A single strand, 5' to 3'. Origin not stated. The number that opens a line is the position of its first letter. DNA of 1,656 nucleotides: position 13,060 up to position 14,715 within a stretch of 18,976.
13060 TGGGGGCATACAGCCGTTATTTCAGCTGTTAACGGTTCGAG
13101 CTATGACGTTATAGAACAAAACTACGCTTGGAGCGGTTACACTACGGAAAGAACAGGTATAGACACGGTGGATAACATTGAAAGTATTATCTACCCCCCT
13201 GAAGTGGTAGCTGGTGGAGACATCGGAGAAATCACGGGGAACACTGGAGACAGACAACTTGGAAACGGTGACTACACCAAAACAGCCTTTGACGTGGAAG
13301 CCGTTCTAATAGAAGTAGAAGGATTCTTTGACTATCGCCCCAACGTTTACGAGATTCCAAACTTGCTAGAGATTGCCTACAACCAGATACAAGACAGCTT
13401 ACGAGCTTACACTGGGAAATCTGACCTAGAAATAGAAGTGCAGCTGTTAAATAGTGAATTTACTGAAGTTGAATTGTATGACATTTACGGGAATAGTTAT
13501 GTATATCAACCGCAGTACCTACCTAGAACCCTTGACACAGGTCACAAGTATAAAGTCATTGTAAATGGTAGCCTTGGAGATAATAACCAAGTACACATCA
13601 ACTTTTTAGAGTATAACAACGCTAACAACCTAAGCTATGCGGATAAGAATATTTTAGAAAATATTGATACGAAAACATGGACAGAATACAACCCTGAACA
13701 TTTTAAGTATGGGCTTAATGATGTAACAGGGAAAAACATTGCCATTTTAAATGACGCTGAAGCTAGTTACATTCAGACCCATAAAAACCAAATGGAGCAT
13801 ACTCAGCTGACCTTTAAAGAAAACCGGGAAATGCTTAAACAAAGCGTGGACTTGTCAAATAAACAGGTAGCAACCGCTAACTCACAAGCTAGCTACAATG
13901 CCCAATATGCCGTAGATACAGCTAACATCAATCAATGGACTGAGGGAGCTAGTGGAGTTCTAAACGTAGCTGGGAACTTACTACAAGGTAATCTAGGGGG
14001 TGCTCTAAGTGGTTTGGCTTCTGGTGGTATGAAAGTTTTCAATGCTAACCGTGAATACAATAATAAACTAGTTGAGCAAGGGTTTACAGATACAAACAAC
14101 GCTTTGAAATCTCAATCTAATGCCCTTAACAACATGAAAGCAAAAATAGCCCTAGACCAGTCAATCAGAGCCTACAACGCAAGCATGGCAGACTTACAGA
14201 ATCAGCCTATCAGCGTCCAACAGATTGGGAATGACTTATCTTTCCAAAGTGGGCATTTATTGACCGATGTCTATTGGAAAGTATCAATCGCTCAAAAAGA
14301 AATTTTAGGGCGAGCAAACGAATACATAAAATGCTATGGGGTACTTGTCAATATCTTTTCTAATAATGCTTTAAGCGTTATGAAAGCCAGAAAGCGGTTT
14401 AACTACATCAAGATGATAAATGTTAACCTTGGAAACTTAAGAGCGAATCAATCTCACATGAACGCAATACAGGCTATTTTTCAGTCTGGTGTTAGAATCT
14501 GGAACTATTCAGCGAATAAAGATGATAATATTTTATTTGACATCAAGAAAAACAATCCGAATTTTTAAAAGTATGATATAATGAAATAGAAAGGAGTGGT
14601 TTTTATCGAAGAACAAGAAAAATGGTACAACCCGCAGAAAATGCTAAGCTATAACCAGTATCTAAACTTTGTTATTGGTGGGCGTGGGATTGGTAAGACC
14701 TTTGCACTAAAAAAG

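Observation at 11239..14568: phi29-gp9-type tail knob split into two same-frame ORFs by a single TAG, with a lysozyme-like domain and a CHAP domain inserted at the split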

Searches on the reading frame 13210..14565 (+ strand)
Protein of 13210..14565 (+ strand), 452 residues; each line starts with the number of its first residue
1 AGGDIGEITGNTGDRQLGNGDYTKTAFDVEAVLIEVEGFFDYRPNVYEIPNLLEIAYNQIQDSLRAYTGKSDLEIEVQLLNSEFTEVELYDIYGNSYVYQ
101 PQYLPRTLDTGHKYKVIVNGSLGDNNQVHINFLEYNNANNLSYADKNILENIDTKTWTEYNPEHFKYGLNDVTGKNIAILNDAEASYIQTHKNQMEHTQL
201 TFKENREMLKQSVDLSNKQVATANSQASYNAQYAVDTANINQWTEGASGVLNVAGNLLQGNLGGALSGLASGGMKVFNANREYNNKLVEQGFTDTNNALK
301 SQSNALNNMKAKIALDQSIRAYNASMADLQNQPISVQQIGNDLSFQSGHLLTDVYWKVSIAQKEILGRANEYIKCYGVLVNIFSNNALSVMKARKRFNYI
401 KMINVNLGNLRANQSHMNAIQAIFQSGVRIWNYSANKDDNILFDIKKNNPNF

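Call 26: find_homologous_proteins(query=window:13210-14565:+, max_evalue=0.001)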
Query window:13210-14565:+ (452 aa): 202 proteins with E <= 0.001 among 5487 candidates; the best 120 are listed.
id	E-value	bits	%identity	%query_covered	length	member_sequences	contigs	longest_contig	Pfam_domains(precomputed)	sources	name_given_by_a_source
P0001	5.2e-294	993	100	100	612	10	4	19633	PF05257.23,PF20934.4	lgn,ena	-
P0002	2.2e-293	991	100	100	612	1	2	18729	PF05257.23,PF20934.4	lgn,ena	-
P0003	2.2e-293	991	100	100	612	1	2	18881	PF05257.23,PF20934.4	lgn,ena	-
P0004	2.4e-293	991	100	100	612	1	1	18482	PF05257.23,PF20934.4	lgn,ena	-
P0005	2.5e-293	991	100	100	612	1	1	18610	PF05257.23,PF20934.4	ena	-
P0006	3.4e-293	990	100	100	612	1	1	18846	PF05257.23,PF20934.4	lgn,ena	-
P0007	3.8e-293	990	100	100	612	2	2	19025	PF05257.23,PF20934.4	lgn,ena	-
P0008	4.1e-293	990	99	100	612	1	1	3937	PF05257.23,PF20934.4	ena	-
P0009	6.2e-293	989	99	100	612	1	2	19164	PF05257.23,PF20934.4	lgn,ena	-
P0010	7.4e-293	989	99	100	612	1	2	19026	PF05257.23,PF20934.4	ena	-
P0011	1.0e-292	989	99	100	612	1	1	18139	PF05257.23,PF20934.4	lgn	-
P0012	1.1e-292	989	99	100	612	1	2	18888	PF05257.23,PF20934.4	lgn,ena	-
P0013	1.1e-292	988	100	100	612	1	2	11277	PF05257.23,PF20934.4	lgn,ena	-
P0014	1.2e-292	988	99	100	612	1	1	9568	PF05257.23,PF20934.4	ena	-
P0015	1.2e-292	988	99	100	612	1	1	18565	PF05257.23,PF20934.4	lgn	-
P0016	1.4e-292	988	99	100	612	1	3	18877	PF05257.23,PF20934.4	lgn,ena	-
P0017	1.6e-292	988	99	100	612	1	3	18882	PF05257.23,PF20934.4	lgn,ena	-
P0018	1.7e-292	988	99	100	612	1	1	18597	PF05257.23,PF20934.4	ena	-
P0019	2.1e-292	988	99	100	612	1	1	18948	PF05257.23,PF20934.4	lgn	-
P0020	2.9e-292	987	99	100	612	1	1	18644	PF05257.23,PF20934.4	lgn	-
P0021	3.1e-292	987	99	100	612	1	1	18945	PF05257.23,PF20934.4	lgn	-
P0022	3.1e-292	987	99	100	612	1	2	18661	PF05257.23,PF20934.4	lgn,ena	-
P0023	3.1e-292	987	99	100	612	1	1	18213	PF05257.23,PF20934.4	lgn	-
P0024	3.6e-292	987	99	100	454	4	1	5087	PF20934.4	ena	-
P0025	4.1e-292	987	99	100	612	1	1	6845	PF05257.23,PF20934.4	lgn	-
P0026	4.2e-292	987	99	100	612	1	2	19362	PF05257.23,PF20934.4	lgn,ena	-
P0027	5.0e-292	986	99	100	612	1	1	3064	PF05257.23,PF20934.4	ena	-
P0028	5.6e-292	986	99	100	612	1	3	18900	PF05257.23,PF20934.4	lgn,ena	-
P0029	6.2e-292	986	99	100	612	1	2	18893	PF05257.23,PF20934.4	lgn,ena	-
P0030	7.5e-292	986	99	100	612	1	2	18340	PF05257.23,PF20934.4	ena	-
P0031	8.1e-292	986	99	100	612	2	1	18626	PF05257.23,PF20934.4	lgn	-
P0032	9.9e-292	985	99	100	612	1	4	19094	PF05257.23,PF20934.4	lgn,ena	-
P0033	1.1e-291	985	99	100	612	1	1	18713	PF05257.23,PF20934.4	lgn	-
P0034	1.4e-291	985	99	100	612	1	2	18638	PF05257.23,PF20934.4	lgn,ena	-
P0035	1.4e-291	985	99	100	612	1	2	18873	PF05257.23,PF20934.4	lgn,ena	-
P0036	1.5e-291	985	99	100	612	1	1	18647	PF05257.23,PF20934.4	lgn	-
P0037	1.6e-291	985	99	100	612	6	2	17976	PF05257.23,PF20934.4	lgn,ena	-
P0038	1.7e-291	985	99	100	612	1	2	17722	PF05257.23,PF20934.4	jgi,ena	jgi:tail protein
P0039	1.9e-291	984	99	100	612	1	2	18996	PF05257.23,PF20934.4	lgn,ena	-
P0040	3.1e-291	984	98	100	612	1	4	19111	PF05257.23,PF20934.4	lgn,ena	-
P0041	3.3e-291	984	99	100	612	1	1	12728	PF05257.23,PF20934.4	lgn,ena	-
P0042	3.6e-291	984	98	100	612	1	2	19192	PF05257.23,PF20934.4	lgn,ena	-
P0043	4.2e-291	983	99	100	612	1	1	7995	PF05257.23,PF20934.4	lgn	-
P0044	4.3e-291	983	98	100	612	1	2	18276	PF05257.23,PF20934.4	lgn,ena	-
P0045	5.0e-291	983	99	100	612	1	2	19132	PF05257.23,PF20934.4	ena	-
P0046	1.2e-290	982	98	100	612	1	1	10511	PF05257.23,PF20934.4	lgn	-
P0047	1.4e-290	982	98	100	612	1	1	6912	PF05257.23,PF20934.4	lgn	-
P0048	1.4e-290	982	98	100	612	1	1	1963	PF05257.23,PF20934.4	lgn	-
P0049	1.5e-290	982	98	100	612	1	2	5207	PF05257.23,PF20934.4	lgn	-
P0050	1.6e-290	981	98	100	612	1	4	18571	PF05257.23,PF20934.4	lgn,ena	-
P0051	1.6e-290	981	98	100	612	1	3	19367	PF05257.23,PF20934.4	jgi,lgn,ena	jgi:tail protein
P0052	1.6e-290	981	98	100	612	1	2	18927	PF05257.23,PF20934.4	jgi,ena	jgi:tail protein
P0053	1.7e-290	981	99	100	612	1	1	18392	PF05257.23,PF20934.4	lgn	-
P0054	2.3e-290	981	98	100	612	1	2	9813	PF05257.23,PF20934.4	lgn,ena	-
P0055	2.6e-290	981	98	100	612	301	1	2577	PF05257.23,PF20934.4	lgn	-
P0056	2.7e-290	981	99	100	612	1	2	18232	PF05257.23,PF20934.4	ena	-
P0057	2.9e-290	981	98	100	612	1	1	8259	PF05257.23,PF20934.4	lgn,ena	-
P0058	3.3e-290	980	98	100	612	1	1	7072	PF05257.23,PF20934.4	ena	-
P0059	3.9e-290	980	98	100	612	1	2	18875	PF05257.23,PF20934.4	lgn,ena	-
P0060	5.6e-290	980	98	100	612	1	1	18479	PF05257.23,PF20934.4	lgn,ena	-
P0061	6.0e-290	979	98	100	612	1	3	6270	PF05257.23,PF20934.4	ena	-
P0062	7.5e-290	979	98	100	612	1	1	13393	PF05257.23,PF20934.4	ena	-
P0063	7.5e-290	979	98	100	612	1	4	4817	PF05257.23,PF20934.4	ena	-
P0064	1.1e-289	979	98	100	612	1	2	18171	PF05257.23,PF20934.4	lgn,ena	-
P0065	1.7e-289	978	98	100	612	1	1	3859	PF05257.23,PF20934.4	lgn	-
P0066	3.7e-289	977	98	100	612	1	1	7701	PF05257.23,PF20934.4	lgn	-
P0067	4.1e-289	977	98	100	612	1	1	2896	PF05257.23,PF20934.4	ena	-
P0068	1.1e-288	975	98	100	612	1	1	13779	PF05257.23,PF20934.4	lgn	-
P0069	2.4e-288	974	98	100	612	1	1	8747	PF05257.23,PF20934.4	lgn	-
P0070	2.5e-288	974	98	100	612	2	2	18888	PF05257.23,PF20934.4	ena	-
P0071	2.8e-288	974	97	100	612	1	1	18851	PF05257.23,PF20934.4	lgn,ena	-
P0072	5.7e-288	973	98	100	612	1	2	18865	PF05257.23,PF20934.4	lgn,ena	-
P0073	3.1e-287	971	97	100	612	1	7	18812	PF05257.23,PF20934.4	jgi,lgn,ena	jgi:hypothetical protein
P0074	1.7e-286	968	97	100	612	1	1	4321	PF05257.23,PF20934.4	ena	-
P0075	2.4e-286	968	97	100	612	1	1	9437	PF05257.23,PF20934.4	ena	-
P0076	3.1e-285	964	96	100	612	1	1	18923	PF05257.23,PF20934.4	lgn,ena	-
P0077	5.8e-285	963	97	100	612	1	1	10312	PF05257.23,PF20934.4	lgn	-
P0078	1.4e-284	962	96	100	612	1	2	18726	PF05257.23,PF20934.4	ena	-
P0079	2.0e-284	961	96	100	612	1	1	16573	PF05257.23,PF20934.4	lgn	-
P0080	3.4e-284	961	96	100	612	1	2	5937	PF05257.23,PF20934.4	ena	-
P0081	3.5e-284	961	96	100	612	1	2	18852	PF05257.23,PF20934.4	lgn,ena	-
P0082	1.7e-283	958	96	100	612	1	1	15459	PF05257.23,PF20934.4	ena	-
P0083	4.8e-283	957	96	100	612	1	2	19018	PF05257.23,PF20934.4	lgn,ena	-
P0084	7.0e-283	956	96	100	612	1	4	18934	PF05257.23,PF20934.4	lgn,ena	-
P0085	8.6e-283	956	96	100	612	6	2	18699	PF05257.23,PF20934.4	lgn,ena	-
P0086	2.2e-282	955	96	100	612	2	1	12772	PF05257.23,PF20934.4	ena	-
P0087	2.9e-282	954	96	100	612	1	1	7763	PF20934.4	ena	-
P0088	2.9e-282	954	96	100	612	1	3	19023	PF05257.23,PF20934.4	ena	-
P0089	3.0e-282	954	96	100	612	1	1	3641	PF05257.23,PF20934.4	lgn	-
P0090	3.7e-282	954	96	100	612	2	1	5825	PF05257.23,PF20934.4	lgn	-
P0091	4.7e-282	954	95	100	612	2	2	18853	PF05257.23,PF20934.4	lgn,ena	-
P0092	4.7e-282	953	95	100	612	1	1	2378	PF05257.23,PF20934.4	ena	-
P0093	5.1e-282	953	96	100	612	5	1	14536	PF05257.23,PF20934.4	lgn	-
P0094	1.9e-281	951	95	100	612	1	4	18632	PF05257.23,PF20934.4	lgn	-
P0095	2.3e-281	951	95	100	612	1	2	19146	PF05257.23,PF20934.4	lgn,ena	-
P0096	2.6e-281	951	95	100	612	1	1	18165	PF05257.23,PF20934.4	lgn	-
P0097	2.7e-281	951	95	100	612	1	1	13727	PF05257.23,PF20934.4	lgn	-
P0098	2.8e-281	951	95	100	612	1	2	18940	PF05257.23,PF20934.4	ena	-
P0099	3.0e-281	951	95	100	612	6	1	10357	PF05257.23,PF20934.4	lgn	-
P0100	4.0e-281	950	95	100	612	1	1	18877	PF05257.23,PF20934.4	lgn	-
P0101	5.8e-281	950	95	100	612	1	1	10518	PF05257.23,PF20934.4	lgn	-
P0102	8.2e-281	949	95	100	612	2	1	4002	PF05257.23,PF20934.4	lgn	-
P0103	1.7e-280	948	95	100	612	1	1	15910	PF05257.23,PF20934.4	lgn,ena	-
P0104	6.9e-280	946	95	100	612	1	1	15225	PF05257.23,PF20934.4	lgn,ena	-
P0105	6.9e-280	946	95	100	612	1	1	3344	PF05257.23,PF20934.4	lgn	-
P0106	7.3e-280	946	94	100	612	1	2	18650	PF05257.23,PF20934.4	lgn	-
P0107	8.3e-280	946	94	100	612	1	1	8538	PF05257.23,PF20934.4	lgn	-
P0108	2.3e-279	945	94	100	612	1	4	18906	PF05257.23,PF20934.4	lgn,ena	-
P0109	4.9e-279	944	94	100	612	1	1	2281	PF05257.23,PF20934.4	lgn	-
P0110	5.3e-278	940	94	100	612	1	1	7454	PF05257.23,PF20934.4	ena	-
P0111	1.1e-277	939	94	100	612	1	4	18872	PF05257.23,PF20934.4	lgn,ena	-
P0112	4.7e-257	871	85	100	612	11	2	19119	PF20934.4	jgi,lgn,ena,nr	jgi:hypothetical protein|nr:MAG TPA: Major tail protein [Caudoviricetes sp.]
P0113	7.2e-257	871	85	100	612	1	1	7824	PF05257.23,PF20934.4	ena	-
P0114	8.1e-257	870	85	100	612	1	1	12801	PF05257.23,PF20934.4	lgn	-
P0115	1.1e-256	870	85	100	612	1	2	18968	PF05257.23,PF20934.4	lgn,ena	-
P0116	1.5e-256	869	85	100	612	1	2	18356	PF05257.23,PF20934.4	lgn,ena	-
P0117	3.5e-256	868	85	100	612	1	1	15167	PF05257.23,PF20934.4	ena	-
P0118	6.7e-256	867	85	100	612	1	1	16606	PF05257.23,PF20934.4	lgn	-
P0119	8.0e-256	867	85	100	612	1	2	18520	PF05257.23,PF20934.4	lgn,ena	-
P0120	9.4e-256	867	85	100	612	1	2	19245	PF20934.4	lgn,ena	-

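Call 28: search_protein_families(library=pfam, proteins=[window:13210-14565:+], max_evalue=10)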
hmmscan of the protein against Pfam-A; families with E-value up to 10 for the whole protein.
window:13210-14565:+ (452 aa): 0 families

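Call 29: search_dna_similar(query=window:13210-14565:+, collection=phages, mode=protein, max_evalue=0.001, max_rows=60, rows=spread)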
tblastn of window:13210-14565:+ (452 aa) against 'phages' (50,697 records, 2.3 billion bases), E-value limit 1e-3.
Records with a match: 29; places in all: 29; records where one place covers at least 80% of the query: 5.
Best place of each record, by identity: 80-90% 5; <60% 24.
By first word of the organism name: Bacillus 13; Arthrobacter 6; Streptococcus 5; Enterococcus 3; Weissella 2.
By host as written in the record: Streptococcus pneumoniae 4; Arthrobacter globiformis NRRL B-2979 SEA 4; - 2; Weissella cibaria YS61 2; Enterococcus faecium 2; Arthrobacter globiformis B-2979 2; Bacillus thuringiensis kurstaki 2; Bacillus subtilis 2; and 6 more.
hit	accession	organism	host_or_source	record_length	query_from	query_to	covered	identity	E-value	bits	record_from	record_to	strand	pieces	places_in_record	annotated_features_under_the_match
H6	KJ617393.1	Streptococcus phage SOCP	Streptococcus pneumoniae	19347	1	452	100%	86.7%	0e+0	768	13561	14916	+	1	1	tail protein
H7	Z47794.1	Streptococcus phage Cp1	-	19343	1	452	100%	86.7%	0e+0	767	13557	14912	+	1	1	orf19: tail protein | orfd: CDS | ribosome_binding_site | orf19: minus_35_signal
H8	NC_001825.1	Streptococcus phage Cp1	Streptococcus pneumoniae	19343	1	452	100%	86.7%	0e+0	767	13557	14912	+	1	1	tail protein | minus_35_signal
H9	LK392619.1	Streptococcus phage CP-7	Streptococcus pneumoniae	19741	1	452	100%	86.1%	0e+0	768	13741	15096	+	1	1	Tail protein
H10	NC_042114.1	Streptococcus phage CP-7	Streptococcus pneumoniae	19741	1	452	100%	86.1%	0e+0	768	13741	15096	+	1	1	tail protein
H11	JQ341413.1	Weissella phage phiYS61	Weissella cibaria YS61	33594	76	432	79%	23.7%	1e-4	51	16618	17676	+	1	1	putative tail protein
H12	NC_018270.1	Weissella phage phiYS61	Weissella cibaria YS61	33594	76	432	79%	23.7%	1e-4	51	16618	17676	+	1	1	tail protein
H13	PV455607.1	Enterococcus phage vB_EfaP_2/Chl-5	Enterococcus faecium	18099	76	432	79%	22.6%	7e-8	61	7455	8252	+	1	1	major tail protein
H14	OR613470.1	Arthrobacter phage Tillums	Arthrobacter globiformis B-2979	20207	318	450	29%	29.7%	2e-4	50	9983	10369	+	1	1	16: major tail protein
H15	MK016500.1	Arthrobacter phage Mendel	Arthrobacter globiformis NRRL B-2979 SEA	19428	318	450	29%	29.7%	3e-4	50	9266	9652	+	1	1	13: major tail protein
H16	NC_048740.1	Arthrobacter phage Mendel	Arthrobacter globiformis NRRL B-2979 SEA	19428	318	450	29%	29.7%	3e-4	50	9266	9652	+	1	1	13: tail protein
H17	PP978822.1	Arthrobacter phage Swim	Arthrobacter globiformis B-2979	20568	318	450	29%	29.7%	3e-4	50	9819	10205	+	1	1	16: major tail protein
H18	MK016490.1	Arthrobacter phage Anjali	Arthrobacter globiformis NRRL B-2979 SEA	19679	318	450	29%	29.7%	3e-4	49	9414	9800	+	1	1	11: major tail protein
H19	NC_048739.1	Arthrobacter phage Anjali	Arthrobacter globiformis NRRL B-2979 SEA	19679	318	450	29%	29.7%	3e-4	49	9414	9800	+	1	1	11: tail protein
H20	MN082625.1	Bacillus phage Karezi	Bacillus thuringiensis kurstaki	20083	285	431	33%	25.8%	3e-6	56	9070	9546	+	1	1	tail knob protein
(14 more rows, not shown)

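Call 38: search_protein_representatives(protein=window:13210-14565:+)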
Query: 452 residues. Proteins with E-value up to 0.001 (for the whole library): 124; up to 1e-10: 28; up to 1e-30: 22. The best 124 are listed.
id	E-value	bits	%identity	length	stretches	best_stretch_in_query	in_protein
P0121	5.1e-226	767.2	75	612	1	1-452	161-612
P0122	9.8e-121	420.4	50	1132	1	29-451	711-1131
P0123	2.2e-74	267.7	36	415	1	31-450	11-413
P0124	6.2e-72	259.6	42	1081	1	46-440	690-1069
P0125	8.4e-72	259.2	40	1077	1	51-452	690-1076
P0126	1.4e-69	251.9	41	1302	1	66-451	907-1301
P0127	1.7e-69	251.5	39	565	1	46-448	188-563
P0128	3.6e-68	247.2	37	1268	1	54-438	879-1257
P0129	1.7e-65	238.4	38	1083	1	8-436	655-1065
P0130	7.4e-60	219.8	41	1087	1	74-434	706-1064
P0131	3.4e-55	204.5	37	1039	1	17-432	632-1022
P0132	5.3e-53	197.2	36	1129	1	44-451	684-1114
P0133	6.8e-49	183.7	34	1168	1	13-435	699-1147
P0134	4.2e-48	181.1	45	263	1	216-452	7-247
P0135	9.6e-48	179.9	35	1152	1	71-449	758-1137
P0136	7.3e-47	177.0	35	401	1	57-438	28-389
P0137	2.1e-46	175.5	36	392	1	57-439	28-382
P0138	1.2e-45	173.0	33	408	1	33-436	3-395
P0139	3.3e-41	158.4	30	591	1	11-441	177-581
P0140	3.6e-38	148.4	30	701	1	57-435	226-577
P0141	5.1e-33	131.4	30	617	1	30-436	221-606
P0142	7.7e-33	130.8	32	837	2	161-448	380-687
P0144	1.7e-22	96.8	32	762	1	174-435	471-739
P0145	3.0e-22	95.9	29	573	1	51-436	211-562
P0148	3.8e-11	59.3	26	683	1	135-433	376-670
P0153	1.6e-08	50.7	31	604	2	297-434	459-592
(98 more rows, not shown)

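Call 39: search_protein_families(library=pfam, proteins=[P0122, P0124, P0125, P0126, P0128, P0129, P0130, P0131], max_evalue=0.001)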
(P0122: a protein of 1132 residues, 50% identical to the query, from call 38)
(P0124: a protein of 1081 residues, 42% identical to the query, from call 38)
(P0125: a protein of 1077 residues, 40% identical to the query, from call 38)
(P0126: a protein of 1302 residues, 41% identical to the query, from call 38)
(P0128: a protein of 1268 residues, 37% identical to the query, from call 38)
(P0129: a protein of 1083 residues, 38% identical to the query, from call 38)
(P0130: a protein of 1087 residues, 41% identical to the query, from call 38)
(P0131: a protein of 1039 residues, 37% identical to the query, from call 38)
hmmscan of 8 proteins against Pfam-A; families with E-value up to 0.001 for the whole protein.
P0122 (1132 aa): 4 families
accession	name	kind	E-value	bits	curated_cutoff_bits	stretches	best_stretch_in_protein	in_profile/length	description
PF18013.6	Phage_lysozyme2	-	2.1e-18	67.3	28.2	1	336-499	14-138/140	Phage tail lysozyme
PF20934.2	phi29_gp9_C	-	3.7e-14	52.8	27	2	982-1118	312-443/449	Bacillus phage phi29, Tail knob protein gp9, C-terminal domain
PF16838.11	Caud_tail_N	-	1.3e-11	45.5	27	1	16-124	2-117/120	Caudoviral major tail protein N-terminus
PF05257.22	CHAP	-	2.7e-08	34.6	26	1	553-659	6-81/81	CHAP domain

P0124 (1081 aa): 3 families
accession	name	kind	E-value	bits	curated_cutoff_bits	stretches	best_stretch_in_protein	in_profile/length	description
PF20934.2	phi29_gp9_C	-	1.3e-16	61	27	2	918-1069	298-444/449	Bacillus phage phi29, Tail knob protein gp9, C-terminal domain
PF16838.11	Caud_tail_N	-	1.1e-11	45.7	27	1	9-113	5-117/120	Caudoviral major tail protein N-terminus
PF01832.25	Glucosaminidase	-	5.5e-08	33.9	30.2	1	331-455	7-113/123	Mannosyl-glycoprotein endo-beta-N-acetylglucosaminidase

P0125 (1077 aa): 4 families
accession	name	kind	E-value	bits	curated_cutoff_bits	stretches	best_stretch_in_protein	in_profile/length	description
PF20934.2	phi29_gp9_C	-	8.8e-15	54.9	27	1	687-839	147-297/449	Bacillus phage phi29, Tail knob protein gp9, C-terminal domain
PF16838.11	Caud_tail_N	-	1.8e-12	48.2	27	1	10-113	6-116/120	Caudoviral major tail protein N-terminus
PF05257.22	CHAP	-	2.8e-05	25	26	1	521-632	9-80/81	CHAP domain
PF01832.25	Glucosaminidase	-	0.00023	22.3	30.2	1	331-455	9-112/123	Mannosyl-glycoprotein endo-beta-N-acetylglucosaminidase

P0126 (1302 aa): 4 families
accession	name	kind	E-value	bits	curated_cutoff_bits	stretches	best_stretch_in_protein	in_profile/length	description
PF16838.11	Caud_tail_N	-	8.7e-13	49.3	27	1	13-117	7-117/120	Caudoviral major tail protein N-terminus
PF20934.2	phi29_gp9_C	-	1.3e-11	44.4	27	2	912-1042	171-280/449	Bacillus phage phi29, Tail knob protein gp9, C-terminal domain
PF05257.22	CHAP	-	8.3e-11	42.7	26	1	564-642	3-81/81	CHAP domain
PF01832.25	Glucosaminidase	-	1.6e-10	42.1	30.2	1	342-471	8-118/123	Mannosyl-glycoprotein endo-beta-N-acetylglucosaminidase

P0128 (1268 aa): 5 families
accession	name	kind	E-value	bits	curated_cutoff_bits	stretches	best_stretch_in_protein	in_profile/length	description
PF20934.2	phi29_gp9_C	-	6.8e-19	68.4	27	2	1135-1252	325-438/449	Bacillus phage phi29, Tail knob protein gp9, C-terminal domain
PF05382.19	Amidase_5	-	1.8e-18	67.3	21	1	697-835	6-133/142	Bacteriophage peptidoglycan hydrolase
PF16838.11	Caud_tail_N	-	2e-12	48.1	27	1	11-113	7-116/120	Caudoviral major tail protein N-terminus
PF01832.25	Glucosaminidase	-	2.1e-07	32.1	30.2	1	326-442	4-106/123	Mannosyl-glycoprotein endo-beta-N-acetylglucosaminidase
PF13472.12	Lipase_GDSL_2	-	2.5e-05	25.3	32.9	1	552-654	63-178/178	GDSL-like Lipase/Acylhydrolase family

P0129 (1083 aa): 3 families
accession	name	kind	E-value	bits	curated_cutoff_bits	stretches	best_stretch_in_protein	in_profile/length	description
PF20934.2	phi29_gp9_C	-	1.3e-15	57.7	27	2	720-848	176-305/449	Bacillus phage phi29, Tail knob protein gp9, C-terminal domain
PF01832.25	Glucosaminidase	-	4.7e-12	47.1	30.2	1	345-456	3-104/123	Mannosyl-glycoprotein endo-beta-N-acetylglucosaminidase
PF16838.11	Caud_tail_N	-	2.6e-11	44.5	27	1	30-138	5-118/120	Caudoviral major tail protein N-terminus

P0130 (1087 aa): 3 families
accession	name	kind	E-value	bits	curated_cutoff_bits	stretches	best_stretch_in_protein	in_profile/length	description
PF18013.6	Phage_lysozyme2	-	4.5e-32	111.6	28.2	1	504-648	2-140/140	Phage tail lysozyme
PF20934.2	phi29_gp9_C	-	2e-15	57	27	2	705-818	173-282/449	Bacillus phage phi29, Tail knob protein gp9, C-terminal domain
PF16838.11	Caud_tail_N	-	1e-11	45.8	27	1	14-117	6-116/120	Caudoviral major tail protein N-terminus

P0131 (1039 aa): 4 families
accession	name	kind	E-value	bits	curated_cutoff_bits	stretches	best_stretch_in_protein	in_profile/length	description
PF01551.29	Peptidase_M23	-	1.7e-24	86.3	28.7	1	513-608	2-93/96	Peptidase family M23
PF20934.2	phi29_gp9_C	-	1.1e-21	77.6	27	3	884-1028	305-443/449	Bacillus phage phi29, Tail knob protein gp9, C-terminal domain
PF16838.11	Caud_tail_N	-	1.2e-12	48.9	27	1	9-116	6-118/120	Caudoviral major tail protein N-terminus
PF01832.25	Glucosaminidase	-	7.4e-10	40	30.2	1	325-454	5-116/123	Mannosyl-glycoprotein endo-beta-N-acetylglucosaminidase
